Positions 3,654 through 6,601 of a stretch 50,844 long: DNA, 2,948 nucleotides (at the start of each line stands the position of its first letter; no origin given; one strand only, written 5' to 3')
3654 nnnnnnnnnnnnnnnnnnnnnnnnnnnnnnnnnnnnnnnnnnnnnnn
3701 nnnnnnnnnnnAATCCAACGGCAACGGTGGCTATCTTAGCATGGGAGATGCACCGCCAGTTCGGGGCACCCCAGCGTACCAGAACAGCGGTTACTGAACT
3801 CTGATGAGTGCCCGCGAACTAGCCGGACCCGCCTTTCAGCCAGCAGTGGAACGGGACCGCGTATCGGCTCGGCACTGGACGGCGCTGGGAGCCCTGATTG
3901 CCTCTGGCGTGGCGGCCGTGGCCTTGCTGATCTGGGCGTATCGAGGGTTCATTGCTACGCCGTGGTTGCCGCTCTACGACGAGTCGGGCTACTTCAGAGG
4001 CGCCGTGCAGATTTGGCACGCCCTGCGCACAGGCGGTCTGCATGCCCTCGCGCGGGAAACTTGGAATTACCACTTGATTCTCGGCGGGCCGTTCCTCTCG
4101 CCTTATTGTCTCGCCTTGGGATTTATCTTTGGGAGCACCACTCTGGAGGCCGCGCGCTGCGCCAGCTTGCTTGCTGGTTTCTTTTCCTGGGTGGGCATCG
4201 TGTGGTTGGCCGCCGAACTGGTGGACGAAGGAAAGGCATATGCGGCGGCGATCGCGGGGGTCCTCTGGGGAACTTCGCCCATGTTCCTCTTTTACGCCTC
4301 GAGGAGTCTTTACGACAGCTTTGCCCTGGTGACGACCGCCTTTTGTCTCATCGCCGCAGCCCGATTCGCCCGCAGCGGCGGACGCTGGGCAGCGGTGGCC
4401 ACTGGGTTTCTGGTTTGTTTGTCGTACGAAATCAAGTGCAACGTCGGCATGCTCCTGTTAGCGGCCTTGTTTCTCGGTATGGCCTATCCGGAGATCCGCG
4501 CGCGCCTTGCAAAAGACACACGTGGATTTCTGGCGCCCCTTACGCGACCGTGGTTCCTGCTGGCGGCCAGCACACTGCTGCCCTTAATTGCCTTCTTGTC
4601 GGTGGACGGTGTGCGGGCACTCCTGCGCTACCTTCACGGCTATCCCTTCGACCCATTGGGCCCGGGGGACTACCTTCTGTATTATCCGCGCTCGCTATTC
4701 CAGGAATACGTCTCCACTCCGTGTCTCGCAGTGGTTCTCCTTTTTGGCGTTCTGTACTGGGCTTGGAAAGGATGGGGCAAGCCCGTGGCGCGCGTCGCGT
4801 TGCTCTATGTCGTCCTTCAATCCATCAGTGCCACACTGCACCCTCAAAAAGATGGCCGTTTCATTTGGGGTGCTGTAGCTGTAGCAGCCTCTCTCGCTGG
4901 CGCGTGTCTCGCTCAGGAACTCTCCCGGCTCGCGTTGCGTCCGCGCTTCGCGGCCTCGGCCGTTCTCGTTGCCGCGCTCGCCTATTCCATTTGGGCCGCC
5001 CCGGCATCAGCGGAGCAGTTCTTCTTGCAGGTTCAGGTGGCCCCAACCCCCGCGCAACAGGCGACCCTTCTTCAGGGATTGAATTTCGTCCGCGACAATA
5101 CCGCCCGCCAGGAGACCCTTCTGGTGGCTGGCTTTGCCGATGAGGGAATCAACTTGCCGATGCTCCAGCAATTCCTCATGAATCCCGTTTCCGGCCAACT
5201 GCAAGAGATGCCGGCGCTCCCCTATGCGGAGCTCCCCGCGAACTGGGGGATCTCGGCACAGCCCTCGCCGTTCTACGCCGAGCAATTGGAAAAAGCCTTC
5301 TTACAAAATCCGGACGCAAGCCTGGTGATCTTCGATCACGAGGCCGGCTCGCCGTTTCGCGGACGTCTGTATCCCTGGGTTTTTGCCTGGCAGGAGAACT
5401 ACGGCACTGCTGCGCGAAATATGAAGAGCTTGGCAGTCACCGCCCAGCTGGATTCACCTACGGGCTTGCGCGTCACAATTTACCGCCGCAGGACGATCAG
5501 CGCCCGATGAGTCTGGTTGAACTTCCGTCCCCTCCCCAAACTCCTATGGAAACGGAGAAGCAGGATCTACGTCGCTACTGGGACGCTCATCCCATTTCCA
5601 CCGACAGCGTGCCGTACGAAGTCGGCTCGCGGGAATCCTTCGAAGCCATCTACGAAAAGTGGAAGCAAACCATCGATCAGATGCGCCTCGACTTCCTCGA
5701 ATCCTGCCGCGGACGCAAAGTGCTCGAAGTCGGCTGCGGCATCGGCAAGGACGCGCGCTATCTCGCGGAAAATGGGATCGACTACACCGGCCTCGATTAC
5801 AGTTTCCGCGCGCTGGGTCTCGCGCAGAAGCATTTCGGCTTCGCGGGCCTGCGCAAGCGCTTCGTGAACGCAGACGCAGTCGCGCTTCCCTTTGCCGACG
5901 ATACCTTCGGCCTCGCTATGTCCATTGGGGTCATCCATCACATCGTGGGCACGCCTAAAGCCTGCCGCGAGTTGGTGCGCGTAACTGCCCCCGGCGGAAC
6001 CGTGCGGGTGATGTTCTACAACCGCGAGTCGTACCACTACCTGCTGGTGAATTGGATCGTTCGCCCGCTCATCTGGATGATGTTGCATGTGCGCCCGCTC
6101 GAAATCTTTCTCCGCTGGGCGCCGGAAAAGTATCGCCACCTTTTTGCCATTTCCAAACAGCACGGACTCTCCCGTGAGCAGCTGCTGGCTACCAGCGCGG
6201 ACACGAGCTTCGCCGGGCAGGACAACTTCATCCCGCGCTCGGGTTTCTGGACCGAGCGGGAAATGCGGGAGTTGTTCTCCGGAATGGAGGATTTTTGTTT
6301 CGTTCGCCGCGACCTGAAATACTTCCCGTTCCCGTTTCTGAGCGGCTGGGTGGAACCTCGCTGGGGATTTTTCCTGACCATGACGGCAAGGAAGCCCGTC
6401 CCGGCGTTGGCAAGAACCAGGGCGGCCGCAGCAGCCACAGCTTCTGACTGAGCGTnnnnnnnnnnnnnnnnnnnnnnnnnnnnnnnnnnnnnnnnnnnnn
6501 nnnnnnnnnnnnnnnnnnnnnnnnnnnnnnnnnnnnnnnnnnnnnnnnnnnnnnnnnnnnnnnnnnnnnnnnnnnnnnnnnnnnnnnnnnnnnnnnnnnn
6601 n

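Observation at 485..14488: Unusual concentration of GT-C membrane glycosyltransferases with one GtrB/ArnC-like lipid-sugar synthase and three SAM-methyltransferases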

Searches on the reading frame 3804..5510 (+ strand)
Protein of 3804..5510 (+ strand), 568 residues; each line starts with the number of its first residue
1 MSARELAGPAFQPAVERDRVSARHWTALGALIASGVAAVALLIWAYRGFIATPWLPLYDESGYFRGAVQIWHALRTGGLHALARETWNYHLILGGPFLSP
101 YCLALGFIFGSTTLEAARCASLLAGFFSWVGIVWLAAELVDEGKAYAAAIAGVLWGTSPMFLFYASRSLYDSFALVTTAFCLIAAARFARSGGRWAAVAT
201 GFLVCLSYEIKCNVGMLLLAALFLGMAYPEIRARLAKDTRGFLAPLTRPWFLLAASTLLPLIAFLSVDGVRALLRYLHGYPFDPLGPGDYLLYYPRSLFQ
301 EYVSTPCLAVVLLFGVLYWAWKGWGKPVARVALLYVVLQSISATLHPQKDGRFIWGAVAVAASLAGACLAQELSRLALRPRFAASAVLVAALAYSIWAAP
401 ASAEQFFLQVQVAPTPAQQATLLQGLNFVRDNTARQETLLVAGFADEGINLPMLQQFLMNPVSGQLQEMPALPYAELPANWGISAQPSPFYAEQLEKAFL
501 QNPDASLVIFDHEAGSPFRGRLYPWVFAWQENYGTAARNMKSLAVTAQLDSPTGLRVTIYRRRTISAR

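Call 4: search_protein_families(library=pfam, proteins=[window:3804-5510:+], max_evalue=0.01)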
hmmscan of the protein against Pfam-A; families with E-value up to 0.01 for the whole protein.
window:3804-5510:+ (568 aa): 1 family
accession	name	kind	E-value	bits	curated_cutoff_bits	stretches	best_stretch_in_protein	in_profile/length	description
PF13231.12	PMT_2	-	0.00012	22.8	26.1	1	96-234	3-136/160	Dolichyl-phosphate-mannose-protein mannosyltransferase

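Call 6: search_protein_families(library=ncbifam, proteins=[window:3804-5510:+], max_evalue=0.01)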
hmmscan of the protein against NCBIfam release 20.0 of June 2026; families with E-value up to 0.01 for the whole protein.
window:3804-5510:+ (568 aa): 0 families

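Call 12: search_solved_structures(query=window:3804-5510:+, max_evalue=10)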
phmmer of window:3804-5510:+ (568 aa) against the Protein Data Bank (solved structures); distinct sequences matched with E-value up to 10: 0.

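Call 31: find_homologous_proteins(query=window:3804-5510:+, max_evalue=0.00001)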
Query window:3804-5510:+ (568 aa): 11 proteins with E <= 0.00001 among 8000 candidates.
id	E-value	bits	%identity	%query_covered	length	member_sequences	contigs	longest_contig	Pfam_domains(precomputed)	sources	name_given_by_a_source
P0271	0.0e+0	1266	100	100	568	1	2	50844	-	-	-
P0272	0.0e+0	1101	87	100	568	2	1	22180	-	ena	-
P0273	0.0e+0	1070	83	100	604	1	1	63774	-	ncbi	-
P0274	1.4e-282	957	76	100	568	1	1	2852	-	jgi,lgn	-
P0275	7.2e-268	908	73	100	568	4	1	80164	-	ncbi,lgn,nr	ncbi:MAG TPA: hypothetical protein VLW54_10130 [Candidatus Acidoferrales bacterium]|nr:hypothetical 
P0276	7.4e-265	898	71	100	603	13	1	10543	-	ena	-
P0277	6.0e-196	671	57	96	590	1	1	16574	PF13231.13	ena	-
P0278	7.7e-196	670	56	97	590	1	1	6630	PF13231.13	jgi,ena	-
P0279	1.2e-190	653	55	97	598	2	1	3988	PF13231.13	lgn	-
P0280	2.2e-187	642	55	99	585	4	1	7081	PF13231.13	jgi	-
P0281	8.5e-173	594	53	96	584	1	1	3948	PF13231.13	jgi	jgi:4-amino-4-deoxy-L-arabinose transferase-like glycosyltransferase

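Call 53: find_encoding_contigs(protein=P0275, flank=10000, max_places=1)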
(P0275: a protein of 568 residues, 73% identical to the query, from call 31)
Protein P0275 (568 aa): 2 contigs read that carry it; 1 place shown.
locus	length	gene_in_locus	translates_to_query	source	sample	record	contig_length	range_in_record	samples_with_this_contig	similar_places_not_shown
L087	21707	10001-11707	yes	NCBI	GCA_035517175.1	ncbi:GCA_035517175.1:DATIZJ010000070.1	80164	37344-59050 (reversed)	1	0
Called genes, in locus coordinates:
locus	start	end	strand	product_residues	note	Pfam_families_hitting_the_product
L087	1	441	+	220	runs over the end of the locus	PF13489:Methyltransf_23 (weak), PF13649:Methyltransf_25 (faint)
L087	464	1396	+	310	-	-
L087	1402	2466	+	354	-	PF01370:Epimerase, PF02719:Polysacc_synt_2, PF04321:RmlD_sub_bind, PF16363:GDP_Man_Dehyd, PF07993:NAD_binding_4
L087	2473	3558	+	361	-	PF00535:Glycos_transf_2, PF10111:Glyco_tranf_2_2, PF13641:Glyco_tranf_2_3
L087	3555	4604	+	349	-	PF00535:Glycos_transf_2, PF10111:Glyco_tranf_2_2, PF13641:Glyco_tranf_2_3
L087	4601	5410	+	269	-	PF01209:Ubie_methyltran, PF13489:Methyltransf_23, PF05175:MTS, PF08241:Methyltransf_11, PF08242:Methyltransf_12, PF13649:Methyltransf_25, PF13847:Methyltransf_31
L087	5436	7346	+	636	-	PF13439:Glyco_transf_4, PF13579:Glyco_trans_4_4, PF20706:GT4-conflict, PF00534:Glycos_transf_1, PF13692:Glyco_trans_1_4, PF13524:Glyco_trans_1_2, PF13489:Methyltransf_23, PF08241:Methyltransf_11, +4 more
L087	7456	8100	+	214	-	PF05148:Methyltransf_8 (weak), PF08241:Methyltransf_11, PF08242:Methyltransf_12, PF13489:Methyltransf_23, PF13649:Methyltransf_25, PF13847:Methyltransf_31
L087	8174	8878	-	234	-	PF13489:Methyltransf_23, PF08241:Methyltransf_11 (weak), PF08242:Methyltransf_12, PF13649:Methyltransf_25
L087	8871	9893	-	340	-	PF00535:Glycos_transf_2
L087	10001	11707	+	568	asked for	-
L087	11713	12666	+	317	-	PF01209:Ubie_methyltran, PF13489:Methyltransf_23, PF08241:Methyltransf_11, PF08242:Methyltransf_12, PF13649:Methyltransf_25, PF13847:Methyltransf_31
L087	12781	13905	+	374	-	PF00534:Glycos_transf_1, PF13692:Glyco_trans_1_4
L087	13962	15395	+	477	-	-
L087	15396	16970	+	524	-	-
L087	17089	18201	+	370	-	PF13439:Glyco_transf_4, PF13579:Glyco_trans_4_4 (weak), PF00534:Glycos_transf_1, PF13692:Glyco_trans_1_4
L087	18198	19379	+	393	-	PF01757:Acyl_transf_3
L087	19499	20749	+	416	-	PF13439:Glyco_transf_4, PF00534:Glycos_transf_1, PF13692:Glyco_trans_1_4, PF13524:Glyco_trans_1_2, PF20706:GT4-conflict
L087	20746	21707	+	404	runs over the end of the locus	PF13439:Glyco_transf_4, PF13579:Glyco_trans_4_4, PF20706:GT4-conflict, PF00534:Glycos_transf_1, PF13692:Glyco_trans_1_4, PF13524:Glyco_trans_1_2 (weak)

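Call 54: find_encoding_contigs(protein=P0277, flank=10000, max_places=1)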
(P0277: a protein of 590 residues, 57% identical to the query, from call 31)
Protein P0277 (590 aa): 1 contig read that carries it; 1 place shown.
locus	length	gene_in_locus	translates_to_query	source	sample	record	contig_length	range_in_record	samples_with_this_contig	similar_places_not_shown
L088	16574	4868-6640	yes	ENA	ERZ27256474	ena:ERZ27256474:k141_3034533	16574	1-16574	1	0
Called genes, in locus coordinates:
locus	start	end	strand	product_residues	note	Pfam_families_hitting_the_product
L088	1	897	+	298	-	?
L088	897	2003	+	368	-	PF01370:Epimerase, PF07993:NAD_binding_4, PF16363:GDP_Man_Dehyd (weak), PF01370:Epimerase, PF16363:GDP_Man_Dehyd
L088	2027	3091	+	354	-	PF01073:3Beta_HSD (faint), PF01370:Epimerase, PF02719:Polysacc_synt_2, PF04321:RmlD_sub_bind, PF16363:GDP_Man_Dehyd, PF07993:NAD_binding_4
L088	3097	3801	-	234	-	PF13489:Methyltransf_23, PF08241:Methyltransf_11, PF08242:Methyltransf_12, PF13649:Methyltransf_25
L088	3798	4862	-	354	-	PF00535:Glycos_transf_2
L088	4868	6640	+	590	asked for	PF13231:PMT_2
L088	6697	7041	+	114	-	PF01757:Acyl_transf_3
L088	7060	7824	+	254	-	PF01757:Acyl_transf_3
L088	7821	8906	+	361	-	PF00535:Glycos_transf_2, PF10111:Glyco_tranf_2_2, PF13641:Glyco_tranf_2_3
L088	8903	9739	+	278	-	PF01209:Ubie_methyltran, PF13489:Methyltransf_23, PF05175:MTS (weak), PF08241:Methyltransf_11, PF08242:Methyltransf_12, PF13649:Methyltransf_25, PF13847:Methyltransf_31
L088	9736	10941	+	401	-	PF13439:Glyco_transf_4, PF20706:GT4-conflict, PF00534:Glycos_transf_1, PF13692:Glyco_trans_1_4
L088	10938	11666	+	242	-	PF05401:NodS, PF01209:Ubie_methyltran, PF13489:Methyltransf_23, PF07021:MetW, PF13847:Methyltransf_31, PF08241:Methyltransf_11, PF08242:Methyltransf_12, PF13649:Methyltransf_25, +2 more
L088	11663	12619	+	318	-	PF01209:Ubie_methyltran, PF13489:Methyltransf_23, PF13649:Methyltransf_25, PF13847:Methyltransf_31, PF08241:Methyltransf_11, PF08242:Methyltransf_12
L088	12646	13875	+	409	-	PF00534:Glycos_transf_1, PF13692:Glyco_trans_1_4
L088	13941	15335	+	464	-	-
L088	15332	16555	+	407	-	PF13439:Glyco_transf_4, PF13579:Glyco_trans_4_4, PF20706:GT4-conflict, PF00534:Glycos_transf_1, PF13692:Glyco_trans_1_4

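Call 56: predict_structure(alignment_id=A3)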
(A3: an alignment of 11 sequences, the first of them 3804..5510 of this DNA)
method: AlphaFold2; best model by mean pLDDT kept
length: 568 residues; sequences in the alignment: 11
mean_pLDDT: 59.0   pTM: 0.61
mean pLDDT of the five models: 59.0, 58.7, 56.2, 55.1, 49.7
residues with pLDDT >= 90: 16; 70-90: 143; 50-70: 211; < 50: 198
segments of 3 or more residues with pLDDT < 50: 1-18, 91-96, 192-313, 315-337, 339-353, 475-485, 566-568
pLDDT, mean of each block of 10 residues (from residue 1): 37 46 57 73 77 63 69 69 59 50 65 72 76 66 62 66 64 62 55 45 48 35 34 42 37 32 33 33 33 35 41 46 44 48 44 53 60 65 64 65 59 69 89 83 73 76 70 49 52 80 86 74 62 82 90 86 58
secondary structure, 60 per line:
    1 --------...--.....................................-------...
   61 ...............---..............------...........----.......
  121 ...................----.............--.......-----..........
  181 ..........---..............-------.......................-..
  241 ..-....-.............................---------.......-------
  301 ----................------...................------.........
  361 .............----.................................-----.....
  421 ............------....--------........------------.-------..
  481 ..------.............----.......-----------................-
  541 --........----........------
elements in order: H14-50 H58-75 H79-92 H99-109 H114-139 H144-156 H159-165 H171-190 H194-207 H215-237 H239-242 H244-247 H249-277 H287-293 H305-320 H327-345 H352-373 H378-410 H416-432 E439-442 H451-458 H479-482 H489-501 E506-512 H524-539 E543-550 E555-562

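Call 60: fold_search(model_id=the predicted structure, library=pdb)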
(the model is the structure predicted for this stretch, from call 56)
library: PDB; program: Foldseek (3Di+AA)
matches with E <= 10: 260; with E <= 0.001: 7
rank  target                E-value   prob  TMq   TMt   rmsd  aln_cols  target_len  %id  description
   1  9s6t_A                2.9e-06  1.00  0.40  0.46  10.5       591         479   13  Ternary cryo-EM structure of chicken ALG12 with Dol25-PP-GlcNAc2Man7, Dol25-P-Man, and Fab (released 2026-03-18)
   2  3wak                  1.6e-05  1.00  0.44  0.32  13.2       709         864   16  Crystal structure of the Archaeoglobus fulgidus oligosaccharyltransferase (O29867_ARCFU) in the apo form (released 2013-10-30)
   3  5ezm                  2.0e-05  1.00  0.47  0.49   9.4       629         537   14  Crystal Structure of ArnT from Cupriavidus metallidurans in the apo state (released 2016-02-17)
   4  9s6s_A                7.3e-05  1.00  0.39  0.40  11.1       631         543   14  Ternary cryo-EM structure of human ALG9 with Dol25-PP-GlcNAc2Man6, Dol25-P-Man and Fab (released 2026-03-18)
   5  9s6u_A                8.7e-05  1.00  0.38  0.39  11.2       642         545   14  Ternary cryo-EM structure of human ALG9 with Dol25-PP-GlcNAc2Man8, Dol25-P-Man and Fab (released 2026-03-18)
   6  3waj                  1.5e-04  1.00  0.44  0.34  14.5       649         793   16  Crystal structure of the Archaeoglobus fulgidus oligosaccharyltransferase (O29867_ARCFU) complex with Zn and sulfate (released 2013-10-30)
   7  6w98_A                6.1e-04  1.00  0.41  0.21  13.3       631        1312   14  Single-Particle Cryo-EM Structure of Arabinofuranosyltransferase AftD from Mycobacteria (released 2020-05-13)
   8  8if8_B                1.6e-03  1.00  0.36  0.34  14.5       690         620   15  Arabinosyltransferase AftA (released 2023-05-31)
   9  7zlh_A                1.9e-03  1.00  0.38  0.34  13.9       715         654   12  Cryo-EM structure of C-mannosyltransferase CeDPY19, in apo state, bound to CMT2-Fab and anti-Fab nanobody (released 2023-01-11)
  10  7zlg_A                2.2e-03  0.97  0.24  0.22  19.9       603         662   11  Cryo-EM structure of C-mannosyltransferase CeDPY19, in complex with acceptor peptide and bound to CMT2-Fab and anti-Fa (released 2023-01-11)
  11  6wby                  4.7e-03  1.00  0.40  0.22  12.6       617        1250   16  Single-Particle Cryo-EM Structure of Arabinofuranosyltransferase AftD from Mycobacteria, Mutant R1389S Class 2 (released 2020-05-13)
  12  7zli_A                7.0e-03  0.93  0.25  0.22  19.3       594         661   11  Cryo-EM structure of C-mannosyltransferase CeDPY19, in complex with Dol25-P-Man and bound to CMT2-Fab and anti-Fab nan (released 2023-01-11)
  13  9i5k_A                2.2e-02  0.99  0.31  0.35  16.1       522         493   14  Structure of the Chaetomium thermophilum Pmt4 homodimer (C2 symmetry) (released 2025-12-24)
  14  9dlf_C                4.1e-02  0.98  0.36  0.34   9.9       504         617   16  Arabinosyltransferase AftB in complex with Fab_B3 (released 2025-06-25)
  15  4qiq                  7.7e-02  0.16  0.11  0.13  26.0       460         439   16  Crystal structure of D-xylose-proton symporter (released 2014-08-06)
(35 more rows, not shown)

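Call 85: search_protein_families(library=pfam, alignment_id=A3, max_evalue=0.001)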
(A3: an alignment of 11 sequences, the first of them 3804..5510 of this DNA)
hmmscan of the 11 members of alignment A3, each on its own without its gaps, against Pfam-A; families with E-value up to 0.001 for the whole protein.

A. member 1, window:3804-5510:+ (568 aa): 1 family
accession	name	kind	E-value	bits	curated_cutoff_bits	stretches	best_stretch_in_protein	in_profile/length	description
PF13231.12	PMT_2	-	0.00012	22.8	26.1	1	96-234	3-136/160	Dolichyl-phosphate-mannose-protein mannosyltransferase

B. families by the number of members that match (of 11 scanned): 1 family
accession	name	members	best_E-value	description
PF13231.12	PMT_2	9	4.8e-09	Dolichyl-phosphate-mannose-protein mannosyltransferase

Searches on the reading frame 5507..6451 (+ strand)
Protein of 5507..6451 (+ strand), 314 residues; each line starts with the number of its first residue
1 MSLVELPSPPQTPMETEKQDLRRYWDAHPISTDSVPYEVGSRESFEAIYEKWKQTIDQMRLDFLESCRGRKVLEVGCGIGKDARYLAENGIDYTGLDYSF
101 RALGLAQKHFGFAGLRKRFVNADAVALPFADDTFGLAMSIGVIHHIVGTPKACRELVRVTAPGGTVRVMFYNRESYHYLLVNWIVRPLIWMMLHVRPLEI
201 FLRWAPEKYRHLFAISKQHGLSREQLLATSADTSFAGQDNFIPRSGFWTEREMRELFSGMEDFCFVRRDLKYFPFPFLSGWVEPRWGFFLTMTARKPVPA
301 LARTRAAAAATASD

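Call 4: search_protein_families(library=pfam, proteins=[window:5507-6451:+], max_evalue=0.01)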
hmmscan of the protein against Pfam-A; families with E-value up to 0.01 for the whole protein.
window:5507-6451:+ (314 aa): 8 families
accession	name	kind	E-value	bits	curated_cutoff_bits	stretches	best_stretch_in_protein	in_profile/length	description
PF08241.18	Methyltransf_11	-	3e-20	73.1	21.2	1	73-166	1-93/95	Methyltransferase domain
PF13649.12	Methyltransf_25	-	4.1e-19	69.5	27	1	72-164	1-97/97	Methyltransferase domain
PF08242.18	Methyltransf_12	-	1.2e-12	48.8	30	1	73-165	1-97/98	Methyltransferase domain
PF13489.12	Methyltransf_23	-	1.6e-12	47.9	27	1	66-175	20-123/164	Methyltransferase domain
PF13847.12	Methyltransf_31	-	9.2e-12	45.3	27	1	69-169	4-110/145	Methyltransferase domain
PF01209.24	Ubie_methyltran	-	1.2e-08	35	20.1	1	48-174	31-157/233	ubiE/COQ5 methyltransferase family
PF02353.26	CMAS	-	0.001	18.9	27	1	46-146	45-140/273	Mycolic acid cyclopropane synthetase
PF03848.20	TehB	-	0.0041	17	20.4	1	64-106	26-68/193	Tellurite resistance protein TehB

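Call 6: search_protein_families(library=ncbifam, proteins=[window:5507-6451:+], max_evalue=0.01)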
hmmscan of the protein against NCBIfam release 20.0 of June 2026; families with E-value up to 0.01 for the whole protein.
window:5507-6451:+ (314 aa): 35 families (the best 25 are shown)
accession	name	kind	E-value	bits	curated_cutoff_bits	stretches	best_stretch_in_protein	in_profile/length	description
NF045825.1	FAmtase_mtf2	equivalog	5.8e-15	55.2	400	1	67-166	57-156/248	fatty-acid O-methyltransferase Mtf2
NF045823.1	PthPhpthDimycoMt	equivalog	3.1e-13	49.5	300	1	68-166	66-164/256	phthiotriol/phenolphthiotriol dimycocerosates methyltransferase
NF001241.0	PRK00216.1-2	equivalog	1.4e-12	47.8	327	1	61-175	44-154/231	demethylmenaquinone methyltransferase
NF007610.0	PRK10258.1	equivalog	2.1e-12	46.9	342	1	54-179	28-149/251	malonyl-ACP O-methyltransferase BioC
TIGR01934.1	MenG_MenH_UbiE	subfamily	4e-11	42.7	158.35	1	50-171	25-144/223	ubiquinone/menaquinone biosynthesis methyltransferase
NF045667.1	MTase_DVU1556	equivalog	6.5e-11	42.1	155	1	61-166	15-117/213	DVU_1556 family methyltransferase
NF041537.1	ArsM_AhpD_UU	exception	2.2e-10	39.9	510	1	68-166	76-178/345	arsenite methyltransferase/AhpD domain selenoprotein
NF001244.0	PRK00216.1-5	equivalog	4.6e-10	39.2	216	1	51-171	35-156/236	bifunctional demethylmenaquinone methyltransferase/2-methoxy-6-polyprenyl-1,4-benzoquinol methylase UbiE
NF045649.1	2X_seleno_MduS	exception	1.7e-09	37.1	380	1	60-178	33-157/338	methyltransferase domain-containing selenoprotein MduS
NF047649.1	MTase_UXPK_star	exception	1.8e-09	37.1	460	1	69-166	78-179/283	methyltransferase/UXPK-star double selenoprotein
TIGR01983.1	UbiG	equivalog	5.1e-09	35.8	102.95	1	57-180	42-163/228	bifunctional 2-polyprenyl-6-hydroxyphenol methylase/3-demethylubiquinol 3-O-methyltransferase UbiG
TIGR02072.1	BioC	equivalog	5e-08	33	184.95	1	65-167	28-131/244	malonyl-ACP O-methyltransferase BioC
NF040539.1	AST_met_ArsM_2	exception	7.7e-08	32.5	240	1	11-165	8-160/262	putative arsinothricin biosynthesis methyltransferase ArsM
TIGR02752.1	MenG_heptapren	equivalog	9.7e-08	31.8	419.85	1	50-168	31-149/231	demethylmenaquinone methyltransferase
NF001243.0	PRK00216.1-4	equivalog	2.5e-07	30.3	235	1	50-167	33-150/237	demethylmenaquinone methyltransferase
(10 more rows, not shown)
